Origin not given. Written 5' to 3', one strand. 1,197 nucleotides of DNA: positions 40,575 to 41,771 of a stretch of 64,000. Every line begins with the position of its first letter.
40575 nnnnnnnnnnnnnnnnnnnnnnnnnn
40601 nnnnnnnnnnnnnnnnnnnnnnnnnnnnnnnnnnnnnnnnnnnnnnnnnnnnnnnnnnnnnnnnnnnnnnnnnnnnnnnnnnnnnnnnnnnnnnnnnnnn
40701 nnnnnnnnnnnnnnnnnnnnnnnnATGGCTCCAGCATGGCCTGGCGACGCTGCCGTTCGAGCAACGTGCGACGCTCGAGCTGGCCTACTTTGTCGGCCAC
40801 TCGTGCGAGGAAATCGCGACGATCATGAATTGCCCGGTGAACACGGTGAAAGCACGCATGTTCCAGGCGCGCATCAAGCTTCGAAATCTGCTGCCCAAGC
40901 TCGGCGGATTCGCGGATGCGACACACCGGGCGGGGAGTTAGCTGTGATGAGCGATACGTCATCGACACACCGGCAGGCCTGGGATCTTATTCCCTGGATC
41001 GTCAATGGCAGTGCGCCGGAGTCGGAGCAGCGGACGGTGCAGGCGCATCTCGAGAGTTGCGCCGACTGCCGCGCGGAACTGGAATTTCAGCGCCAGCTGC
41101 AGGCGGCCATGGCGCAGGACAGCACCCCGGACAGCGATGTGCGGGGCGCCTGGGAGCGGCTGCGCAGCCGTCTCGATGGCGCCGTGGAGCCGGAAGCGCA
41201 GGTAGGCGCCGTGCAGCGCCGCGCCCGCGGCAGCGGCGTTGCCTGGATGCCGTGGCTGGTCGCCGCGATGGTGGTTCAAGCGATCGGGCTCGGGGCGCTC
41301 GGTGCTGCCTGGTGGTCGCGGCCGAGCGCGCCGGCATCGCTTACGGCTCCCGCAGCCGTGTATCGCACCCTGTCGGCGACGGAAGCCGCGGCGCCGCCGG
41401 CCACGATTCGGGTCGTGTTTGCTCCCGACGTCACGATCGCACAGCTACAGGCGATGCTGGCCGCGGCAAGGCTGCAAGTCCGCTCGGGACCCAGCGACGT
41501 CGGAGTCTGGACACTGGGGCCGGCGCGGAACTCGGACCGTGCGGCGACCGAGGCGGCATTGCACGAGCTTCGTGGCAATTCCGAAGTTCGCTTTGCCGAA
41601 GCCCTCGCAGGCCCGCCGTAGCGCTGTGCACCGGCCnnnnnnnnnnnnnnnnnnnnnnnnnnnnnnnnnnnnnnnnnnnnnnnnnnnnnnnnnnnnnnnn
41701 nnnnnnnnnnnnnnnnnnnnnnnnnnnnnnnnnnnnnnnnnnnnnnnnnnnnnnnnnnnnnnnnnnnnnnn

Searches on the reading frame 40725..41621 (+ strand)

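Call 15: search_protein_families(library=pfam, proteins=[window:40725-41621:+], max_evalue=0.01)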
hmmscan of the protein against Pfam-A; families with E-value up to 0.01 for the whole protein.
window:40725-41621:+ (298 aa): 1 family
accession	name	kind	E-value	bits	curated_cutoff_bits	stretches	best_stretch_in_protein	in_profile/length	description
PF13490.11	zf-HC2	-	1.1e-06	29.1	22.2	1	83-116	2-35/35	Putative zinc-finger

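Call 16: search_protein_families(library=ncbifam, proteins=[window:40725-41621:+], max_evalue=0.001)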
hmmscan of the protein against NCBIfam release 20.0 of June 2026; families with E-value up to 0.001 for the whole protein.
window:40725-41621:+ (298 aa): 4 families
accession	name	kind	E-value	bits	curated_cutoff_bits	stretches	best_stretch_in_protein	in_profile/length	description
NF052375.1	antisigma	equivalog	2.2e-12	47.5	100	1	98-235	11-147/217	anti-sigma factor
NF010501.0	PRK13920.1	subfamily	6.7e-05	22.6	225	1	88-204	7-110/213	putative anti-sigmaE protein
TIGR03988.1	antisig_RsrA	equivalog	0.00051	20.1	62.5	1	95-137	15-57/77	mycothiol system anti-sigma-R factor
TIGR02451.1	anti_sig_ChrR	subfamily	0.00069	19.5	124.5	1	94-166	13-85/216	ChrR family anti-sigma-E factor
